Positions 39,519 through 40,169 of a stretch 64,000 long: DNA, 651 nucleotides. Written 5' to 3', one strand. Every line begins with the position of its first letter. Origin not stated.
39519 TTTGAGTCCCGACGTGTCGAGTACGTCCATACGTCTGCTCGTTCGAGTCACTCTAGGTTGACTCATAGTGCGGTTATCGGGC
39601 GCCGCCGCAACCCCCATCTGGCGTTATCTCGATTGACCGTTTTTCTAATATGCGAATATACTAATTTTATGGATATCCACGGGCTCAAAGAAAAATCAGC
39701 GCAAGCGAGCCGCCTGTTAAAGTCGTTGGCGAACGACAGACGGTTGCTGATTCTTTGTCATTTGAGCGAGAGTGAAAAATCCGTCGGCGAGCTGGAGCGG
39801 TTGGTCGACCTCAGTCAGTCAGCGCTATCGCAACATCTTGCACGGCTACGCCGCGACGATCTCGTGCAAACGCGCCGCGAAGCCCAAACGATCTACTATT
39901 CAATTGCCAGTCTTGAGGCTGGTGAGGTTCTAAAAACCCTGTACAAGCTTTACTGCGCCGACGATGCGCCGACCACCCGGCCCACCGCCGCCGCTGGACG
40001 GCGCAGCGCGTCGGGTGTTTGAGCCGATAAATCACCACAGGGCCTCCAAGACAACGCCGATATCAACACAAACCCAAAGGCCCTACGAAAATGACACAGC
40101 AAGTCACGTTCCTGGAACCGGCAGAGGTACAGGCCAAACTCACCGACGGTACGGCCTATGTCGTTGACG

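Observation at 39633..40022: ArsR-family regulator with a Cys30/Cys96 pair and TTTC-N8-GAAT operator: candidate persulfide sensor transcribed as a leaderless mRNA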

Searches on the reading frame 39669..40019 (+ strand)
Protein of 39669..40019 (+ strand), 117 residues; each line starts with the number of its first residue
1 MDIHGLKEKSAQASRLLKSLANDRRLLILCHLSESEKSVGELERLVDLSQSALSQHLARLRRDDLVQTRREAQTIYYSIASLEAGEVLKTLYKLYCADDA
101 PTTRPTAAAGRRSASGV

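Call 3: search_solved_structures(query=window:39669-40019:+, max_evalue=0.001, show_alignments=5)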
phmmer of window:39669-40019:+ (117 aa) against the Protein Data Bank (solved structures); distinct sequences matched with E-value up to 0.001: 23.
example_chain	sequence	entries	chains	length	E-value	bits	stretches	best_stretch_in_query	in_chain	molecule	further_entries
4k2e_A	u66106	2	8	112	1.8e-27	98.8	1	2-97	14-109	Transcriptional activator HlyU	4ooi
3jth_A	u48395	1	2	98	1.2e-26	96.2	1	2-97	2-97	Transcription activator HlyU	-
5znx_A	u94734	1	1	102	2.5e-26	95.1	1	4-97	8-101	Transcriptional activator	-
13ct_A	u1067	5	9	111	1.3e-23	86.4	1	5-99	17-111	Transcriptional regulator, ArsR family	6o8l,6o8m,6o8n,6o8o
6o8k_A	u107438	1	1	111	1.3e-23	86.3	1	5-99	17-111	Transcriptional regulator, ArsR family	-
4omy_A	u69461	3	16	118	2.3e-19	72.8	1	9-98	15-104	NolR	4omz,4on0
3cuo_A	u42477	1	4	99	4.2e-19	71.9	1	6-96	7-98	Uncharacterized HTH-type transcriptional regulator ygaV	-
3pqj_A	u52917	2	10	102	6.9e-18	68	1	6-99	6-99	Biofilm growth-associated repressor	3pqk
6jmi_A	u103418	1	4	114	1.4e-08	38.2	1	15-94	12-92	Uncharacterized HTH-type transcriptional regulator Rv0081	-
6cda_A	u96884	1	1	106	7.5e-08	35.8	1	13-90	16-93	ArsR family transcriptional regulator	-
1r1u_A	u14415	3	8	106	1.1e-07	35.3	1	13-90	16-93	repressor protein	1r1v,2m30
2kjb_A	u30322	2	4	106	1.1e-07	35.3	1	13-90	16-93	CzrA protein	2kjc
6cdb_A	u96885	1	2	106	1.5e-07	34.8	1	13-90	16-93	ArsR family transcriptional regulator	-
4ggg_A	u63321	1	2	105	1.9e-07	34.5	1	13-90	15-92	Repressor protein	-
1r22_A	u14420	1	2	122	3.8e-07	33.6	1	14-80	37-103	Transcriptional repressor smtB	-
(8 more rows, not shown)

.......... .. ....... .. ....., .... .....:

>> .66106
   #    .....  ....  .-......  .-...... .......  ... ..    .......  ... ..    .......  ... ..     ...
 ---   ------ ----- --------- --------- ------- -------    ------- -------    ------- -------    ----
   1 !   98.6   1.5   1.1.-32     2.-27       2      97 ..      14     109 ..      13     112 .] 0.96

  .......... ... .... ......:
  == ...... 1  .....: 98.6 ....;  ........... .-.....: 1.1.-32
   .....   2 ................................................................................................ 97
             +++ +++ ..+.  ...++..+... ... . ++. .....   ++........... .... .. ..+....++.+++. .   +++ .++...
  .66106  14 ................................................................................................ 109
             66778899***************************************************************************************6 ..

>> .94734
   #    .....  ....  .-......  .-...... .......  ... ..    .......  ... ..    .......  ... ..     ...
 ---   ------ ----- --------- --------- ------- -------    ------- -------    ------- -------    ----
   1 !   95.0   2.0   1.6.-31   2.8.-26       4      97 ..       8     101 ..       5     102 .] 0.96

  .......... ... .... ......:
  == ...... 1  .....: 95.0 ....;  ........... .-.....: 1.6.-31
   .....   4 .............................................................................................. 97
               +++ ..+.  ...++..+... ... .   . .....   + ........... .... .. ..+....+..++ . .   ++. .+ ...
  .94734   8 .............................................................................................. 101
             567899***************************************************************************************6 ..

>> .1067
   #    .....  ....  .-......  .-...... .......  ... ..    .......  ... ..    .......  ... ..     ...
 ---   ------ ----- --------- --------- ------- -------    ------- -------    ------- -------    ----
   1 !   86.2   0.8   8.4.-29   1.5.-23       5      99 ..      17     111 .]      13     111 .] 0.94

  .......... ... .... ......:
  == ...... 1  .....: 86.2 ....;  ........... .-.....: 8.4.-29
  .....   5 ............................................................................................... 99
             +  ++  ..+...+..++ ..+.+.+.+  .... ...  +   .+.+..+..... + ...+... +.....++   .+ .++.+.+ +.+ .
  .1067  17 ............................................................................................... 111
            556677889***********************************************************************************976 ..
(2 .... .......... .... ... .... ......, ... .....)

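Call 4: search_protein_families(library=pfam, proteins=[window:39669-40019:+], max_evalue=0.01)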
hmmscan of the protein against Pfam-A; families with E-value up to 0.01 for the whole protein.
window:39669-40019:+ (117 aa): 8 families
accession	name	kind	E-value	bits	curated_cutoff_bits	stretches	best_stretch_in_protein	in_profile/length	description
PF01022.26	HTH_5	-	1.1e-12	48.1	22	1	23-67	2-46/47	Bacterial regulatory protein, arsR family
PF12840.13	HTH_20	-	1.4e-06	28.6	27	1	20-66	1-48/51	Helix-turn-helix domain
PF12802.13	MarR_2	-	7.9e-06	26.4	27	1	25-72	7-56/61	MarR family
PF01638.23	HxlR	-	4e-05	23.8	20.8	1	25-78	7-64/91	HxlR-like helix-turn-helix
PF13463.12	HTH_27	-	5.4e-05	23.8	22.2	1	26-72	6-54/68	Winged helix DNA-binding domain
PF24037.1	DUF7346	-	0.0075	16.8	28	1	12-80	59-128/139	Family of unknown function (DUF7346)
PF13412.12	HTH_24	-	0.0075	16.3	21.9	0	23-66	3-47/48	Winged helix-turn-helix DNA-binding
PF24035.1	DUF7344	-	0.0083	16.9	27.8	0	20-77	4-50/76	Domain of unknown function (DUF7344)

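Call 5: find_homologous_proteins(query=window:39669-40019:+, max_evalue=1e-10)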
Query window:39669-40019:+ (117 aa): 7942 proteins with E <= 1e-10 among 8000 candidates; the best 120 are listed.
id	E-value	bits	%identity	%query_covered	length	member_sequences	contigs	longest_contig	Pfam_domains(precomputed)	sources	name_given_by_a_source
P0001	6.1e-66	237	100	100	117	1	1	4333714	PF12840.14,PF01022.27,PF12802.14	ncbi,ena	-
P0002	6.7e-55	201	87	99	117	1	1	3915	PF12840.14,PF01638.24,PF01022.27,PF12802.14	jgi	jgi:DNA-binding transcriptional ArsR family regulator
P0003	1.5e-54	200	87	99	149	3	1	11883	PF12840.14,PF01022.27,PF12802.14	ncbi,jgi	ncbi:MAG: DNA-binding transcriptional ArsR family regulator [Alphaproteobacteria bacterium]|jgi:DNA-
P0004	8.3e-53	195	85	99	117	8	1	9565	PF12840.14,PF01022.27,PF12802.14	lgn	-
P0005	1.9e-52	193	82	100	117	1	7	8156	PF12840.14,PF01022.27,PF12802.14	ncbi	-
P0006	3.0e-52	193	83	99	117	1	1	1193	PF12840.14,PF01022.27,PF12802.14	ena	-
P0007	4.0e-52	192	84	99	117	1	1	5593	PF12840.14,PF01022.27,PF12802.14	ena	-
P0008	7.6e-52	192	83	99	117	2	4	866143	PF01022.27,PF12802.14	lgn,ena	-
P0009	8.1e-52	191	84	99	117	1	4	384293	PF12840.14,PF01022.27,PF12802.14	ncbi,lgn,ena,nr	ncbi:MAG: metalloregulator ArsR/SmtB family transcription factor [Alphaproteobacteria bacterium]|nr:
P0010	9.9e-52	191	83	99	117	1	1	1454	PF12840.14,PF01022.27,PF12802.14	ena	-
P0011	4.9e-51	189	84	99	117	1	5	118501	PF12840.14,PF01022.27,PF12802.14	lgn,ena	-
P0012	9.7e-51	188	81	100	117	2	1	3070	PF12840.14,PF01022.27,PF12802.14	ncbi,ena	-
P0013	2.0e-50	187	84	99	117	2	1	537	PF12840.14,PF01022.27,PF12802.14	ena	-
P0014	2.1e-50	187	83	98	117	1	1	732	PF12840.14,PF01022.27,PF12802.14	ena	-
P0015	5.0e-50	186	83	99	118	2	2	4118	PF12840.14,PF01022.27,PF12802.14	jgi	jgi:DNA-binding transcriptional ArsR family regulator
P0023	7.5e-49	182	81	99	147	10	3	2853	PF12840.14,PF01022.27,PF12802.14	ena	-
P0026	1.7e-48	181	80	99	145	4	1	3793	PF12840.14,PF01022.27,PF12802.14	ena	-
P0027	1.9e-48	181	79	100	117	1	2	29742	PF12840.14,PF01022.27,PF12802.14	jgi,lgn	-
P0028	2.3e-48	180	79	99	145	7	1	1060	PF12840.14,PF01022.27,PF12802.14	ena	-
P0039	4.2e-47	176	78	99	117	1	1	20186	PF12840.14,PF01022.27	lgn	-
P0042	1.7e-46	174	82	97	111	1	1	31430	PF01022.27,PF12802.14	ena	-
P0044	1.9e-46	174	77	99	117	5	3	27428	PF12840.14,PF01022.27,PF12802.14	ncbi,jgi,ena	jgi:DNA-binding transcriptional ArsR family regulator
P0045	3.0e-46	174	78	99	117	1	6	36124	PF12840.14,PF01022.27,PF12802.14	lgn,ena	-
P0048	2.3e-45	171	80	99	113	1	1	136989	PF12840.14,PF01638.24,PF01022.27,PF12802.14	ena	-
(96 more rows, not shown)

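Call 7: find_encoding_contigs(protein=P0001, flank=3000, max_places=3)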
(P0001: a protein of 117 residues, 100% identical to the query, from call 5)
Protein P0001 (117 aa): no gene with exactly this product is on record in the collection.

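Call 8: find_related_loci(query=window:39669-40019:+, collection=genome_contigs, flank=3000)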
Query window:39669-40019:+ (117 aa) in genome_contigs; peptide patterns used: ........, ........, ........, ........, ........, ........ (x = any residue, [..] = any of these).
600 stretches matched a pattern (row limit reached: there are more); 194 encode a relative of the query (tblastn E <= 1e-3); the best 80 are kept; 80 distinct loci.
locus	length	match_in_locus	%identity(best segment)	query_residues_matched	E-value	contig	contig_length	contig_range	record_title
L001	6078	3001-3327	66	3-111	5e-42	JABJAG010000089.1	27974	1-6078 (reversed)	MAG: Alphaproteobacteria bacterium isolate SI073_bin183 k141_985488, whole genome shotgun sequence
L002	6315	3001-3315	65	1-109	5e-40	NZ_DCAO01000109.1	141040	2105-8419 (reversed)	MAG: Thalassospira sp. UBA1131 UBA1131_contig_663, whole genome shotgun sequence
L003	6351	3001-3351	61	1-117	3e-39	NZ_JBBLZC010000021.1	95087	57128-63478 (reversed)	Benzoatithermus flavus strain SYSU G07066 NODE_21_length_95087_cov_170.447006, whole genome shotgun sequence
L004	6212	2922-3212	65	1-97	3e-37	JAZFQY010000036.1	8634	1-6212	MAG: Alphaproteobacteria bacterium isolate MT4bin.20 MT4bin.20_36, whole genome shotgun sequence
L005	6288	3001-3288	68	1-96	3e-37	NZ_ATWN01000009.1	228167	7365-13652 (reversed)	Thalassospira lucentensis MCCC 1A00383 = DSM 14000 K355DRAFT_scaffold00009.9_C, whole genome shotgun sequence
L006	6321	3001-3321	61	1-107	4e-37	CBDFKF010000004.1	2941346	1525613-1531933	MAG: Alphaproteobacteria bacterium isolate e5628c17-7acf-4102-879c-7f99d0d03c41 genome assembly, contig: contig_4, whole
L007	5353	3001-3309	61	1-103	9e-37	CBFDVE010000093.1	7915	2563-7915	MAG TPA_asm: uncultured Rhodospirillaceae bacterium isolate SRR4028170_concoct_68 genome assembly, contig: ERZ508539.297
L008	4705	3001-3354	55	1-107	6e-36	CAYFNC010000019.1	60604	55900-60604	MAG TPA_asm: uncultured Hyphomicrobiales bacterium isolate ERP019367_co2_49 genome assembly, contig: NODE_502_length_606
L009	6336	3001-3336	57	1-110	3e-36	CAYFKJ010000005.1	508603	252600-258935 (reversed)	MAG TPA_asm: uncultured Rhodospirillaceae bacterium isolate ERP019367_co1_18 genome assembly, contig: NODE_20_length_508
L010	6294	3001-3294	62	1-98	2e-35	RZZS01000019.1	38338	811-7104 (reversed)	MAG: Alphaproteobacteria bacterium isolate INTA.AUR.1005 contig-100_306, whole genome shotgun sequence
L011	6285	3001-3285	66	1-95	2e-35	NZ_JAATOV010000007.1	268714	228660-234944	Thalassospira lucentensis strain HF2 NODE_7_length_268714_cov_6.414820, whole genome shotgun sequence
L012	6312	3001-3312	62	1-103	2e-35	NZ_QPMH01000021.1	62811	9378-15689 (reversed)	Ferruginivarius sediminum strain WD2A32 WD2A32_scaffold21, whole genome shotgun sequence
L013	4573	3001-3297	59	1-99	4e-35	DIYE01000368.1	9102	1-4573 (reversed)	MAG TPA_asm: Alphaproteobacteria bacterium UBA6062 UBA6062_contig_5457, whole genome shotgun sequence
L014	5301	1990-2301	58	1-105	7e-35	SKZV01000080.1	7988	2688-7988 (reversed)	MAG: Rhodovibrio sp. isolate CSSed162cmB_354 CSSed16-2cmB-39144, whole genome shotgun sequence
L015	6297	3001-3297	59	1-99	1e-34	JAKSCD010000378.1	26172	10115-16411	MAG: Sneathiellales bacterium isolate MAG.259 k141_4097661, whole genome shotgun sequence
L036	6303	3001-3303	55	1-101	4e-32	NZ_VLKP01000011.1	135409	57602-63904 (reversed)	Aerolutibacter ruishenii strain CGMCC 1.10136 IP93DRAFT_scaffold00011.11, whole genome shotgun sequence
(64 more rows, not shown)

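Call 18: find_related_loci(query=window:39669-40019:+, collection=metagenome_contigs, flank=3000)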
Query window:39669-40019:+ (117 aa) in metagenome_contigs; peptide patterns used: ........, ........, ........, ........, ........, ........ (x = any residue, [..] = any of these).
600 stretches matched a pattern (row limit reached: there are more); 205 encode a relative of the query (tblastn E <= 1e-3); the best 80 are kept; 80 distinct loci.
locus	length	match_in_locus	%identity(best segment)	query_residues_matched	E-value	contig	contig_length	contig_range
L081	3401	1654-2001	81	1-116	4e-58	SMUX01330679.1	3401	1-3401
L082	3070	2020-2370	81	1-117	2e-51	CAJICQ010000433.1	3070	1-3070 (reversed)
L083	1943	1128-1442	70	1-105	1e-45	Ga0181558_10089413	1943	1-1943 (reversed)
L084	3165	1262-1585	69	1-108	2e-43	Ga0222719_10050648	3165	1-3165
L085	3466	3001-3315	64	1-109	2e-39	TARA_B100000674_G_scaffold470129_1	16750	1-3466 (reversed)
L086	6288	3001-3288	70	1-96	3e-39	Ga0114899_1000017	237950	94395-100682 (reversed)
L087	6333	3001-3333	61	1-117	9e-39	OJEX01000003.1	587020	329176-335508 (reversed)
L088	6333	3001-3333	61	1-117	9e-39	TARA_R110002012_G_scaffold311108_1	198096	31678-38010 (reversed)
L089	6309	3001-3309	62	1-103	4e-38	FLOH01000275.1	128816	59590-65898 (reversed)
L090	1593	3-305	65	14-112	2e-38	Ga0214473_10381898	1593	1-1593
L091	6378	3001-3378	53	1-115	2e-37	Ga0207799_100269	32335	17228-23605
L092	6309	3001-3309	61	1-103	7e-37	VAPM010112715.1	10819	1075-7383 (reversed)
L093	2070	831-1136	59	1-102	8e-36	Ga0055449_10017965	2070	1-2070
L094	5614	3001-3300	61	1-100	1e-35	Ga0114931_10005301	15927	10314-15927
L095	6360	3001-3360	55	6-116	1e-35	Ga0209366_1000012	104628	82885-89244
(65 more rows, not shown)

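Call 20: search_protein_families(library=ncbifam, proteins=[window:39669-40019:+], max_evalue=0.001)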
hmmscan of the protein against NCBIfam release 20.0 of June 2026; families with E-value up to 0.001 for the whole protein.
window:39669-40019:+ (117 aa): 10 families
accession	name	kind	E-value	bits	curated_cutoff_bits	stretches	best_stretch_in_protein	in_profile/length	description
NF040642.1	sulf_sens_BigR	equivalog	3e-25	88.1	155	1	6-97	3-94/95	sulfite-sensing transcriptional repressor BigR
NF033788.1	HTH_metalloreg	subfamily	2.2e-22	78.6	55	1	14-83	2-72/77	metalloregulator ArsR/SmtB family transcription factor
NF033789.1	repress_SdpR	subfamily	2.2e-14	53.1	100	1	17-92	2-77/79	autorepressor SdpR family transcription factor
NF045707.1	Dbac_1936_reg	equivalog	3.9e-14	52.5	115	1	10-94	4-88/99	ArsR/SmtB-type metalloregulator TsoR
NF047906.1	CdPbTransRegCmtR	equivalog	7.6e-09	35.4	150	1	8-99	6-97/104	Cd(II)/Pb(II)-sensing metalloregulatory transcriptional regulator CmtR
NF052532.1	TransRegPagRBaca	equivalog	3.9e-08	33.3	170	1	13-91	17-95/99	transcriptional repressor PagR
NF007528.0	PRK10141.1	subfamily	6.1e-08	32.5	97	1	13-80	6-74/117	metalloregulator ArsR/SmtB family transcription factor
NF041413.1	ArsR_Rv2640c_fam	equivalog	8.3e-08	32.6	155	1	16-90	35-111/118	Rv2640c family ArsR-like transcriptional regulator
NF053755.1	MsvR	equivalog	2.1e-05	24.3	220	1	18-73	8-63/236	transcriptional factor MsvR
TIGR01884.1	cas_HTH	subfamily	0.00064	19.2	60.2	1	14-70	133-190/202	CRISPR-associated CARF protein Csa3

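Call 23: list_cluster_members(proteins=[P0001])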
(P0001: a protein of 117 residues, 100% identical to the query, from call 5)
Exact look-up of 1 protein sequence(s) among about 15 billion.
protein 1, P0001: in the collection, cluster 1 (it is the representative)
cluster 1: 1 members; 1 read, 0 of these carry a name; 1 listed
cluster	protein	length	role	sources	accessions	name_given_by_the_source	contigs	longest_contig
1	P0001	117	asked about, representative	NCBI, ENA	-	-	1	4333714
